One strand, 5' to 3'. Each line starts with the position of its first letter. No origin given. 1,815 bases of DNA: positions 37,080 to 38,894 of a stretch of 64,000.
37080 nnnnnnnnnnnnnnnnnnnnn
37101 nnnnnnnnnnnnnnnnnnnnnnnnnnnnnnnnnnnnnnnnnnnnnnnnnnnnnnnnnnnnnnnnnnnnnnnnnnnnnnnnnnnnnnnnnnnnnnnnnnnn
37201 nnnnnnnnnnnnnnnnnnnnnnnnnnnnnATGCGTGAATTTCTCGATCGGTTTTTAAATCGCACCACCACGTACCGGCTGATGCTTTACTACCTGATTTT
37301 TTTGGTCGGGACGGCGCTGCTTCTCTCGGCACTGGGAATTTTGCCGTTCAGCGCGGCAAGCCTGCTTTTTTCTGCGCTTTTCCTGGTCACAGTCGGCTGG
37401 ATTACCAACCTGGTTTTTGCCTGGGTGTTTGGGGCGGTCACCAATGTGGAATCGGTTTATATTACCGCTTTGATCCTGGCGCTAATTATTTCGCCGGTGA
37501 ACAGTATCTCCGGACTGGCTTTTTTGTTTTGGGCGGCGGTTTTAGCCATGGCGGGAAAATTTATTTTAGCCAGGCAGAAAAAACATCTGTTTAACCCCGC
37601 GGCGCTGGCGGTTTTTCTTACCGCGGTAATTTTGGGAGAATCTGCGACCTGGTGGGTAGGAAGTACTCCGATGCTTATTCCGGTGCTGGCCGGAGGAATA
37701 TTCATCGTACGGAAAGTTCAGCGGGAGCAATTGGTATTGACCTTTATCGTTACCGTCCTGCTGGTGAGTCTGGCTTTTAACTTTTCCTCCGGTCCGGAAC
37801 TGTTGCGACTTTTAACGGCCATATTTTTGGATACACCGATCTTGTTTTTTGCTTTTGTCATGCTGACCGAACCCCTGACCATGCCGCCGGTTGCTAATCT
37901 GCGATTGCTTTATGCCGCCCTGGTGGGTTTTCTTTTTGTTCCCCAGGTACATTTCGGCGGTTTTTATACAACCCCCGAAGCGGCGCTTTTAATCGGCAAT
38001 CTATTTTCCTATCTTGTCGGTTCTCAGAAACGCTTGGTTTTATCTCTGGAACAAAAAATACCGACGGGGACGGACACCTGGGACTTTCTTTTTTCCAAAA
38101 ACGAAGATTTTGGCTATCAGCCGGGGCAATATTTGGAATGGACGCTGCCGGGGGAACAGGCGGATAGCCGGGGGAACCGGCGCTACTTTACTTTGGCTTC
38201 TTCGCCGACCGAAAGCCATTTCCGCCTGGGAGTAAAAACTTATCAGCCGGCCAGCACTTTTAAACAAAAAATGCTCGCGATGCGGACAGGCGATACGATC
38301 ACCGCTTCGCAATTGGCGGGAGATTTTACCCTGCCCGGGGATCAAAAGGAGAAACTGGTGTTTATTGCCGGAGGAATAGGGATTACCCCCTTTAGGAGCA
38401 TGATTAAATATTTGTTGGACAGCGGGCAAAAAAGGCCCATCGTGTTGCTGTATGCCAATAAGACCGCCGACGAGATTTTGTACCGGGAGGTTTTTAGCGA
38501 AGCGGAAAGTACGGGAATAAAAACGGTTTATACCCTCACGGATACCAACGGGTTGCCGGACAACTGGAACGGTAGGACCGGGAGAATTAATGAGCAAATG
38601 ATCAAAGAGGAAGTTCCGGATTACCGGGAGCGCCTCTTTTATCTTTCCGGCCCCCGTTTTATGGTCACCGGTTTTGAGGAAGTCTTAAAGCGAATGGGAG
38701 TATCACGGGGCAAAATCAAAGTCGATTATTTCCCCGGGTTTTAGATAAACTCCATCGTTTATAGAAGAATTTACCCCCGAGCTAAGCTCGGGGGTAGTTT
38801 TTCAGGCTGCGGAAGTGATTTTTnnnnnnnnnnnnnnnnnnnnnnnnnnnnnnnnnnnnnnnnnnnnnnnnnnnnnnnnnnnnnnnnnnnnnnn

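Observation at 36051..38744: Flavinylation/electron-transfer module: secreted FMN-binding protein, ApbE flavin transferase and a membrane-embedded FNR-like reductase next to the copper ATPase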

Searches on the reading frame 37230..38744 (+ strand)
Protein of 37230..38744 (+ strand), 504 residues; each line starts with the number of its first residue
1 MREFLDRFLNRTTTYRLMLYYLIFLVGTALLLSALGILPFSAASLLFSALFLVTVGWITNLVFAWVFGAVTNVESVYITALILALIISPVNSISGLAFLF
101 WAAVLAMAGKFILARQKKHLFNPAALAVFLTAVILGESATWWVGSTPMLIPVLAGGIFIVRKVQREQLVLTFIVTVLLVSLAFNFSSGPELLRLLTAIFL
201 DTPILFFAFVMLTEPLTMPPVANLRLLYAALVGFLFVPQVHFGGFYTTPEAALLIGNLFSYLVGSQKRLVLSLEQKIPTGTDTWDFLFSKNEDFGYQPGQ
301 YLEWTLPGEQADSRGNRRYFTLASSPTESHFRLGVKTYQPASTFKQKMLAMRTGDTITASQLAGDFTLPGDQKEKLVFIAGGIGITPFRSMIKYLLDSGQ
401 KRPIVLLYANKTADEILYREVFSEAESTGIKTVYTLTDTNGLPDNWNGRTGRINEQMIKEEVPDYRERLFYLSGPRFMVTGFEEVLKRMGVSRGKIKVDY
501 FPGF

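Call 3: search_protein_families(library=pfam, proteins=[window:37230-38744:+], max_evalue=0.01)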
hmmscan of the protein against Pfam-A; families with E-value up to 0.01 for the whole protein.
window:37230-38744:+ (504 aa): 4 families
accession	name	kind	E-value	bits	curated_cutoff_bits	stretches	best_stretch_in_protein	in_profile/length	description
PF00175.26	NAD_binding_1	-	1.1e-18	68.4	22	1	378-481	1-106/109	Oxidoreductase NAD-binding domain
PF03116.20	NQR2_RnfD_RnfE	-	6.1e-07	29.5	27.7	1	139-263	166-286/296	NQR2, RnfD, RnfE family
PF08030.17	NAD_binding_6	-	0.0056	17.2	22.2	1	374-400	2-28/156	Ferric reductase NAD binding domain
PF00970.30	FAD_binding_6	-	0.0057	17.4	21.1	1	274-359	7-90/99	Oxidoreductase FAD-binding domain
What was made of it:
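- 37230..38024 (+): RnfD/NqrB-like membrane domain of the fusion protein (residues 1-265, about 10 membrane helices). It lacks the loop that carries the flavinylated Thr in RnfD. Pfam PF03116, 29.5 bits against a cut-off of 27.7 (call 3).
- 38025..38744 (+): FNR-type FAD/NAD(P)H domain of the fusion protein (residues 266-504, plus stop codon), predicted to be cytoplasmic. Motifs: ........, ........, YLSGP and a C-terminal aromatic residue. PF00175, E 1e-18, and a weak PF00970 (call 3).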

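Call 4: search_protein_families(library=ncbifam, proteins=[window:37230-38744:+], max_evalue=0.01)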
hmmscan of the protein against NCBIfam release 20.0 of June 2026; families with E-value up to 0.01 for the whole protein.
window:37230-38744:+ (504 aa): 24 families
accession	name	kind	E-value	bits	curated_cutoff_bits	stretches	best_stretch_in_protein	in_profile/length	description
NF009805.0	PRK13289.1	equivalog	2.5e-27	95.8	432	1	295-501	184-392/399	NO-inducible flavohemoprotein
NF007964.0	PRK10684.1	equivalog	1.9e-19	69.8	383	1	281-501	22-237/333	NADH oxidoreductase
TIGR02160.1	PA_CoA_Oxy5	hypoth_equivalog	3.5e-19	68.8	420.8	1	291-501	28-241/352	1,2-phenylacetyl-CoA epoxidase subunit PaaE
NF058606.1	GlBtMonoRdsGbcB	equivalog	2.9e-18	65.9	500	1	277-492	22-238/362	glycine betaine monooxygenase reductase subunit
NF005963.0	PRK08051.1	equivalog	6.9e-18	64.8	230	1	284-499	19-228/233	NAD(P)H-flavin reductase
TIGR01941.1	nqrF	equivalog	2.7e-17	62.8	295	1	346-501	244-403/405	NADH:ubiquinone reductase (Na(+)-transporting) subunit F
NF040810.1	BenC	equivalog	5.2e-16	58.7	430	1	290-495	128-324/333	benzoate 1,2-dioxygenase electron transfer component BenC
NF045803.1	MethMoxFADbindMmoC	equivalog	9.5e-15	54.2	500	1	293-499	137-338/343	aromatic/alkene monooxygenase hydroxylase FAD-binding subunit MmoC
NF008822.0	PRK11872.1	equivalog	1.7e-12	47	402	1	290-500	131-334/341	anthranilate 1,2-dioxygenase electron transfer component AntC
NF040830.1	sulfhyd_ShyC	equivalog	1.9e-12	46.9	600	1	291-420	34-155/288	NAD(P)-dependent hydrogenase/sulfhydrogenase 2 subunit gamma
NF006220.0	PRK08345.1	subfamily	1.5e-11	44.1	395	1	291-446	38-189/294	cytochrome-c3 hydrogenase subunit gamma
NF052252.1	flav_redu_LuxG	exception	2.2e-09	36.8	340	1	287-495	19-223/232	flavin mononucleotide reductase LuxG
TIGR02911.1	sulfite_red_B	equivalog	6.5e-09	35.3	288.6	1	365-500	91-223/261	anaerobic sulfite reductase subunit AsrB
NF000796.0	PRK00054.1-1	equivalog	2.6e-08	33.4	224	1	339-489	58-192/254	dihydroorotate dehydrogenase electron transfer subunit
NF040835.1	sulfhyd_HydG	equivalog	5.3e-07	29.2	650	1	292-491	46-238/292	NADPH-dependent hydrogenase/sulfhydrogenase 1 subunit gamma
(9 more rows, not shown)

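Call 5: find_homologous_proteins(query=window:37230-38744:+)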
Query window:37230-38744:+ (504 aa): 7962 proteins with E <= 0.001 among 8000 candidates; the best 120 are listed.
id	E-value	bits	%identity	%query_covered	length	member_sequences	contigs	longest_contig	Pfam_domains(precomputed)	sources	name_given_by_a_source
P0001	0.0e+0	1110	100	100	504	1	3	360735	PF00175.27,PF03116.21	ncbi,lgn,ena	-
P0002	5.2e-190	651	58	100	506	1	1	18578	PF00175.27,PF03116.21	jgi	jgi:ferredoxin-NADP reductase/Na+-translocating ferredoxin:NAD+ oxidoreductase RnfD subunit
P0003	5.9e-190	650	59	100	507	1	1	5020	PF00175.27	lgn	-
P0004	4.7e-187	641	58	100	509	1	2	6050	PF00175.27,PF03116.21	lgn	-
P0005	7.1e-187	640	57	100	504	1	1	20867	PF00175.27,PF03116.21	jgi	jgi:ferredoxin-NADP reductase/Na+-translocating ferredoxin:NAD+ oxidoreductase RnfD subunit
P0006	3.2e-186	638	57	100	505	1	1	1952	PF00175.27,PF03116.21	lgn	-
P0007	5.5e-186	637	57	100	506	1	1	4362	PF00175.27,PF03116.21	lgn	-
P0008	1.2e-185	636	57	100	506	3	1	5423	PF00175.27,PF03116.21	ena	-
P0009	2.3e-185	635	57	100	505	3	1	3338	PF00175.27,PF03116.21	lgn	-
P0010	2.6e-185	635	57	100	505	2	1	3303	PF00175.27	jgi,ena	-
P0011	3.3e-185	635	58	100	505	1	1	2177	PF00175.27,PF03116.21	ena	-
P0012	3.3e-185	635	58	100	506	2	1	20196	PF00175.27,PF03116.21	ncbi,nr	ncbi:RnfABCDGE type electron transport complex subunit D [Patescibacteria group bacterium]|nr:RnfABC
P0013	4.9e-185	634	56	100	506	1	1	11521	PF00175.27,PF03116.21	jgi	jgi:ferredoxin-NADP reductase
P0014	2.2e-184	632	57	100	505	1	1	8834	PF00175.27,PF03116.21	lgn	-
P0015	7.7e-184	630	59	100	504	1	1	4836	PF00175.27,PF03116.21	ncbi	-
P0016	1.8e-183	629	57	100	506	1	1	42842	PF00175.27,PF03116.21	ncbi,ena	-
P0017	7.3e-183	627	55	100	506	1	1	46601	PF00175.27,PF03116.21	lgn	-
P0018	7.4e-183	627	55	100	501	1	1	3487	PF00175.27,PF03116.21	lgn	-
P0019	1.4e-182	626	56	100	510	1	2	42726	PF00175.27,PF03116.21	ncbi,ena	-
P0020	1.4e-182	626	57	100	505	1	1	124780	PF00175.27,PF03116.21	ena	-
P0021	1.4e-182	626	57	100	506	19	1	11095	PF00175.27,PF03116.21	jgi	jgi:ferredoxin-NADP reductase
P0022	1.9e-182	626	57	100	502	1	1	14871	PF00175.27,PF03116.21,PF00970.31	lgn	-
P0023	4.1e-182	625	58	99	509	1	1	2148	PF00175.27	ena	-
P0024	6.1e-182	624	55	100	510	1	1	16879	PF00175.27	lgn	-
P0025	6.7e-182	624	55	100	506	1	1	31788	PF00175.27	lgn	-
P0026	7.0e-182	624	54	100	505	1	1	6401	PF00175.27,PF03116.21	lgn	-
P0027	1.8e-181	622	55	100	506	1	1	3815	PF00175.27,PF03116.21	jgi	jgi:ferredoxin-NADP reductase/Na+-translocating ferredoxin:NAD+ oxidoreductase RnfD subunit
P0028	1.9e-181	622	56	100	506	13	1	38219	PF00175.27,PF03116.21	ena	-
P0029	1.9e-181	622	59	99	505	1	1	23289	PF00175.27,PF03116.21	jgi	jgi:ferredoxin-NADP reductase/Na+-translocating ferredoxin:NAD+ oxidoreductase RnfD subunit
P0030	2.3e-181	622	57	100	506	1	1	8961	PF00175.27,PF03116.21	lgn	-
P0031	2.7e-181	622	56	100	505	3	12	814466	PF00175.27,PF03116.21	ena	-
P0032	3.0e-181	622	56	100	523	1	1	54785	PF00175.27,PF03116.21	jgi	jgi:glycine betaine catabolism B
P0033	3.3e-181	622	56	99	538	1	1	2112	PF00175.27,PF03116.21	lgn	-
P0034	3.5e-181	622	57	100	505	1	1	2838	PF00175.27,PF03116.21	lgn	-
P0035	4.8e-181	621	56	100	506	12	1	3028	PF00175.27,PF03116.21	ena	-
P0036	4.9e-181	621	57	100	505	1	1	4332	PF00175.27,PF03116.21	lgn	-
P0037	7.3e-181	620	57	100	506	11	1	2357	PF00175.27,PF03116.21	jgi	jgi:glycine betaine catabolism B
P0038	8.7e-181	620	56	100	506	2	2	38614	PF00175.27,PF03116.21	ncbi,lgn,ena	-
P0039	1.2e-180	620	55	100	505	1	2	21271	PF00175.27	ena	-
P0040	1.4e-180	620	57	100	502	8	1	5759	PF00175.27,PF03116.21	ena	-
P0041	1.4e-180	620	56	99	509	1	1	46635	PF00175.27,PF03116.21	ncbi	-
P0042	1.9e-180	619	58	99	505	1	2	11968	PF00175.27,PF03116.21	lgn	-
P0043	3.5e-180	618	55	99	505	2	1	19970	PF00175.27,PF03116.21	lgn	-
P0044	5.6e-180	618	56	100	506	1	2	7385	PF00175.27,PF03116.21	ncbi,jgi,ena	ncbi:MAG: RnfABCDGE type electron transport complex subunit D [Anaerolineales bacterium]|jgi:ferredo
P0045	6.7e-180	617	56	100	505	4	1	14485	PF00175.27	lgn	-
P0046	7.0e-180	617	56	100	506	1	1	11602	PF00175.27,PF03116.21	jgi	-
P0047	7.3e-180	617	57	100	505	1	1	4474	PF00175.27,PF03116.21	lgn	-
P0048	1.2e-179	617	55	100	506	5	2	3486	PF00175.27,PF03116.21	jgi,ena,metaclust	jgi:ferredoxin-NADP reductase|metaclust:\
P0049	1.4e-179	616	57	100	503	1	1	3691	PF00175.27,PF03116.21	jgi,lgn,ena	-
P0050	1.5e-179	616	55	100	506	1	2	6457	PF00175.27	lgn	-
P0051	1.5e-179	616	57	100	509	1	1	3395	PF00175.27,PF03116.21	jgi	jgi:ferredoxin-NADP reductase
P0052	1.5e-179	616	55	100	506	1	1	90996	PF00175.27,PF03116.21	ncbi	ncbi:MAG: RnfABCDGE type electron transport complex subunit D [Chloroflexota bacterium]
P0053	2.0e-179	616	57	99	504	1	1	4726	PF00175.27,PF03116.21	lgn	-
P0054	2.1e-179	616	55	100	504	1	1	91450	PF00175.27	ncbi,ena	-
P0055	2.3e-179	616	55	99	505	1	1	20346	PF00175.27,PF03116.21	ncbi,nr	ncbi:MAG TPA: RnfABCDGE type electron transport complex subunit D [Candidatus Saccharimonadales bact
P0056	2.7e-179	615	56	100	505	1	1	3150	PF00175.27,PF03116.21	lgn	-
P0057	2.8e-179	615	56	100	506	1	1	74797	PF00175.27,PF03116.21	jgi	-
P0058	2.8e-179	615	56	100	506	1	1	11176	PF00175.27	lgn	-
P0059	3.1e-179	615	55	100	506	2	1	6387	PF00175.27,PF03116.21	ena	-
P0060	3.5e-179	615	56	100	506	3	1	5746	PF00175.27,PF03116.21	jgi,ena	-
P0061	4.6e-179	615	57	100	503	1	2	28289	PF00175.27,PF03116.21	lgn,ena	-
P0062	7.2e-179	614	55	100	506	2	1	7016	PF00175.27,PF03116.21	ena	-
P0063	9.3e-179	614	55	100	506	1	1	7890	PF00175.27,PF03116.21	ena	-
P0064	1.0e-178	613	57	100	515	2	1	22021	PF00175.27,PF03116.21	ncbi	ncbi:MAG: FAD-dependent oxidoreductase [Aggregatilineales bacterium]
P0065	1.1e-178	613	54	100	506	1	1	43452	PF00175.27,PF03116.21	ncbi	-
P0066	1.1e-178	613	55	100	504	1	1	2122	PF00175.27,PF03116.21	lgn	-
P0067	1.2e-178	613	56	100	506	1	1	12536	PF00175.27,PF03116.21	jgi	jgi:glycine betaine catabolism B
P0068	1.2e-178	613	54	100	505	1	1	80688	PF00175.27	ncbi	-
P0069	1.2e-178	613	55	100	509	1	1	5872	PF00175.27,PF03116.21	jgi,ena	-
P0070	1.6e-178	613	56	100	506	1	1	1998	PF00175.27,PF03116.21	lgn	-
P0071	1.6e-178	613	55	100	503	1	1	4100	PF00175.27,PF03116.21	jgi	jgi:glycine betaine catabolism B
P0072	1.9e-178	613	56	100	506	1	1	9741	PF00175.27,PF03116.21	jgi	jgi:glycine betaine catabolism B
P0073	2.0e-178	612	56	100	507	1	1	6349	PF00175.27,PF03116.21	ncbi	-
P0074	2.0e-178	612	55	100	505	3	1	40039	PF00175.27,PF03116.21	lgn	-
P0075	2.0e-178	612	57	100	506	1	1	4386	PF00175.27,PF03116.21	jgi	jgi:ferredoxin-NADP reductase/Na+-translocating ferredoxin:NAD+ oxidoreductase RnfD subunit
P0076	2.2e-178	612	55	100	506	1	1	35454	PF00175.27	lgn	-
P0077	2.5e-178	612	56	100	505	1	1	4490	PF00175.27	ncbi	-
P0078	2.9e-178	612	56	100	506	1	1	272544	PF00175.27,PF03116.21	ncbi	ncbi:MAG: RnfABCDGE type electron transport complex subunit D [Candidatus Gottesmanbacteria bacteriu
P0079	3.0e-178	612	55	100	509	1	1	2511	PF00175.27,PF03116.21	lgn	-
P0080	3.4e-178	612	55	100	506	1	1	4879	PF00175.27,PF03116.21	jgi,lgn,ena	-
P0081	3.5e-178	612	56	100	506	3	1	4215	PF00175.27,PF03116.21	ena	-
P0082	4.8e-178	611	56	99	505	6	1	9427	PF00175.27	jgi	-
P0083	5.2e-178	611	55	100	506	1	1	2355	PF00175.27,PF03116.21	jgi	jgi:glycine betaine catabolism B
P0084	5.8e-178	611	55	100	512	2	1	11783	PF00175.27,PF03116.21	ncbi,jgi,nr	ncbi:MAG TPA: FAD-dependent oxidoreductase [Aggregatilineales bacterium]|nr:FAD-dependent oxidoreduc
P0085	5.9e-178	611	56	100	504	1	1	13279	PF00175.27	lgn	-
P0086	6.0e-178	611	56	100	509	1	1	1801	PF00175.27,PF03116.21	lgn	-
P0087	6.8e-178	611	55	100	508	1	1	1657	PF00175.27,PF03116.21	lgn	-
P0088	9.3e-178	610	56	100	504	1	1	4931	PF00175.27,PF03116.21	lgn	-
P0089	9.3e-178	610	55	100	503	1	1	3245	PF00175.27,PF03116.21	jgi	jgi:glycine betaine catabolism B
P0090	1.0e-177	610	56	100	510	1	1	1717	PF00175.27,PF03116.21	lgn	-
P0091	1.0e-177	610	56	100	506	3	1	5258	PF00175.27,PF03116.21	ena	-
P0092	1.1e-177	610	56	95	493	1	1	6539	PF00175.27,PF03116.21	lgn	-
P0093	1.1e-177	610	56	100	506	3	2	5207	PF00175.27,PF03116.21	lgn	-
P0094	1.1e-177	610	56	100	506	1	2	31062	PF00175.27,PF03116.21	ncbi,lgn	-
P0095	1.1e-177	610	57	100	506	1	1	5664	PF00175.27,PF03116.21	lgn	-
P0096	1.1e-177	610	55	100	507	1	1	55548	PF00175.27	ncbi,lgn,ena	-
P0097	1.4e-177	610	55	100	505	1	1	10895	PF00175.27,PF03116.21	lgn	-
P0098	1.5e-177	610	55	100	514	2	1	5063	PF00175.27,PF03116.21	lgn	-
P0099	1.5e-177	610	56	100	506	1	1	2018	PF00175.27,PF03116.21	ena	-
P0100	1.5e-177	610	56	100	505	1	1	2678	PF00175.27,PF03116.21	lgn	-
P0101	1.5e-177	610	56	100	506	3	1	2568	PF00175.27,PF03116.21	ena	-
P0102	1.6e-177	610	55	100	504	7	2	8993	PF00175.27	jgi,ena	-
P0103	1.6e-177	609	56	100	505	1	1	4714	PF00175.27,PF03116.21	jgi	jgi:ferredoxin-NADP reductase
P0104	2.2e-177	609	56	99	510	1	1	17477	PF00175.27,PF03116.21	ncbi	-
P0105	2.3e-177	609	56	100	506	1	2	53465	PF00175.27,PF03116.21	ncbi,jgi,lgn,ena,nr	ncbi:MAG TPA: RnfABCDGE type electron transport complex subunit D [Anaerolineales bacterium]|nr:RnfA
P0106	2.3e-177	609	54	100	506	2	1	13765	PF00175.27,PF03116.21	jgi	-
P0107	2.4e-177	609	55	99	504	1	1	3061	PF00175.27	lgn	-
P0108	2.5e-177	609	56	100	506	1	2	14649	PF00175.27,PF03116.21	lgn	-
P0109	2.5e-177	609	56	100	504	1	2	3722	PF00175.27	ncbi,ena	-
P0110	3.3e-177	608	55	100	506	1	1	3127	PF00175.27,PF03116.21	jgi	jgi:ferredoxin-NADP reductase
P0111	3.4e-177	608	56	100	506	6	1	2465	PF00175.27,PF03116.21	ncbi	-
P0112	3.7e-177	608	55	100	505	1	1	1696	PF00175.27,PF03116.21,PF00970.31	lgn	-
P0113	4.0e-177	608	56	100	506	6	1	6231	PF00175.27,PF03116.21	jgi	jgi:ferredoxin-NADP reductase/Na+-translocating ferredoxin:NAD+ oxidoreductase RnfD subunit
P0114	4.2e-177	608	56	100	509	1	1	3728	PF00175.27,PF03116.21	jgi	jgi:ferredoxin-NADP reductase/Na+-translocating ferredoxin:NAD+ oxidoreductase RnfD subunit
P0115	4.8e-177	608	54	100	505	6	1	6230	PF00175.27,PF03116.21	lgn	-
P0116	5.1e-177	608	54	100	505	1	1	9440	PF00175.27,PF03116.21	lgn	-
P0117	5.4e-177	608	56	97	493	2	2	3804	PF00175.27,PF03116.21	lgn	-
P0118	5.4e-177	608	55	100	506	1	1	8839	PF00175.27,PF03116.21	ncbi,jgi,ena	jgi:ferredoxin-NADP reductase/Na+-translocating ferredoxin:NAD+ oxidoreductase RnfD subunit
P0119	5.6e-177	608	56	100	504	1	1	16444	PF00175.27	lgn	-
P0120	5.7e-177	608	55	100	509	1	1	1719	PF00175.27,PF03116.21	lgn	-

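Call 12: find_encoding_contigs(protein=P0001, flank=6000, max_places=3)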
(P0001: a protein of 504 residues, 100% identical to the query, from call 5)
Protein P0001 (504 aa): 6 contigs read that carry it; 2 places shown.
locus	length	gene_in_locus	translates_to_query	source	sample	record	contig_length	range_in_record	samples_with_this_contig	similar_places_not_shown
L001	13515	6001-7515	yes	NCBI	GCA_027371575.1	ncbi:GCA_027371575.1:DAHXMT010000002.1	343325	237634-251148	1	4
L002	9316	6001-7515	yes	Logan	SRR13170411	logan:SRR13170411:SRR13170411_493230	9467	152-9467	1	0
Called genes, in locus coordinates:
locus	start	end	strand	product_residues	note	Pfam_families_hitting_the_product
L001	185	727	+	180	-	PF00254:FKBP_C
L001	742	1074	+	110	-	-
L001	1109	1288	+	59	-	-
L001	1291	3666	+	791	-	PF00403:HMA, PF00122:E1-E2_ATPase, PF00702:Hydrolase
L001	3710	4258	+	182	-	-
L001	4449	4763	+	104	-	-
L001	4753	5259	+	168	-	PF04205:FMN_bind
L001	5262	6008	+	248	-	PF02424:ApbE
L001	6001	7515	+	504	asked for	PF03116:NQR2_RnfD_RnfE (weak), PF00175:NAD_binding_1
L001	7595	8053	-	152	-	PF18914:DUF5666 (weak)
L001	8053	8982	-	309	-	PF14378:PAP2_3, PF01569:PAP2 (weak)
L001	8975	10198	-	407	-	PF12704:MacB_PCD, PF02687:FtsX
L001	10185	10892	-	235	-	PF00005:ABC_tran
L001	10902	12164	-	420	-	PF25919:BSH_CusB (faint), PF00364:Biotin_lipoyl (faint), PF25917:BSH_RND (faint), PF25990:Beta-barrel_YknX, PF25967:RND-MFP_C, PF25975:CzcB_C, PF25989:YknX_C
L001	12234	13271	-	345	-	PF00512:HisKA, PF02518:HATPase_c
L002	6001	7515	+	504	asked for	PF03116:NQR2_RnfD_RnfE (weak), PF00175:NAD_binding_1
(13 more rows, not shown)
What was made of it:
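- Checked: Gene callers use the ATG at 35982, giving 168 aa (call 12).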

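Call 14: search_solved_structures(query=window:37230-38744:+, max_evalue=1, show_alignments=0)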
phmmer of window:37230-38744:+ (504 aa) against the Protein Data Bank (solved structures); distinct sequences matched with E-value up to 1: 93 (the best 60 are shown).
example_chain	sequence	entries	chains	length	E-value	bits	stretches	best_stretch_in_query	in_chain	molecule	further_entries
2eix_A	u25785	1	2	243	9.8e-12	47.8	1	267-490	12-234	NADH-cytochrome b5 reductase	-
2r6h_A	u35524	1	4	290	1.5e-11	47.2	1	346-501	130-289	NADH:ubiquinone oxidoreductase, Na translocating, F subunit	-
7qty_A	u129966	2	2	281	1.6e-11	47.1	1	345-503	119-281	Na(+)-translocating NADH-quinone reductase subunit F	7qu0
7qu3_A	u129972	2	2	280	1.6e-11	47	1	346-503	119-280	Na(+)-translocating NADH-quinone reductase subunit F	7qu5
4u9u_A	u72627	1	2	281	6.5e-11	45.1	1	346-503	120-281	Na(+)-translocating NADH-quinone reductase subunit F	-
8ad4_A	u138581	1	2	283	6.6e-11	45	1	346-503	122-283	Na(+)-translocating NADH-quinone reductase subunit F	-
4uaj_A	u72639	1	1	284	6.7e-11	45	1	346-503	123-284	Na(+)-translocating NADH-quinone reductase subunit F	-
7xk3_F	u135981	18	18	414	1.1e-10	44.4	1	346-503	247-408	Na(+)-translocating NADH-quinone reductase subunit F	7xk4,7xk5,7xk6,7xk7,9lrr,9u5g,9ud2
8a1t_F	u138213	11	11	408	1.5e-10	43.9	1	346-503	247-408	Na(+)-translocating NADH-quinone reductase subunit F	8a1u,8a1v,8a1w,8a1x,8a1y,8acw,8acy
8ad3_A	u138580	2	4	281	2.9e-10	42.9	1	346-499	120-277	Na(+)-translocating NADH-quinone reductase subunit F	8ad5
7rom_A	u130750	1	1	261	3.5e-09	39.4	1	321-494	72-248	NADH-cytochrome b5 reductase 1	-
1i7p_A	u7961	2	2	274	8.2e-09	38.1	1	376-479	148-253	NADH-CYTOCHROME B5 REDUCTASE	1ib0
1qx4_A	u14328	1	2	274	8.4e-09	38.1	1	376-479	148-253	NADH-cytochrome b5 reductase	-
5ogx_A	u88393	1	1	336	1.3e-08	37.5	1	280-498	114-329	Cytochrome P450 reductase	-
3ozu_A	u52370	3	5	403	1.6e-08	37.2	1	295-501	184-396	Flavohemoprotein | Flavohemoglobin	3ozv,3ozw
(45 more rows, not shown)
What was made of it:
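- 38025..38744 (+): PDB sequence hits are NqrF FAD domains and cytochrome b5 reductase, E about 1e-11 (call 14).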
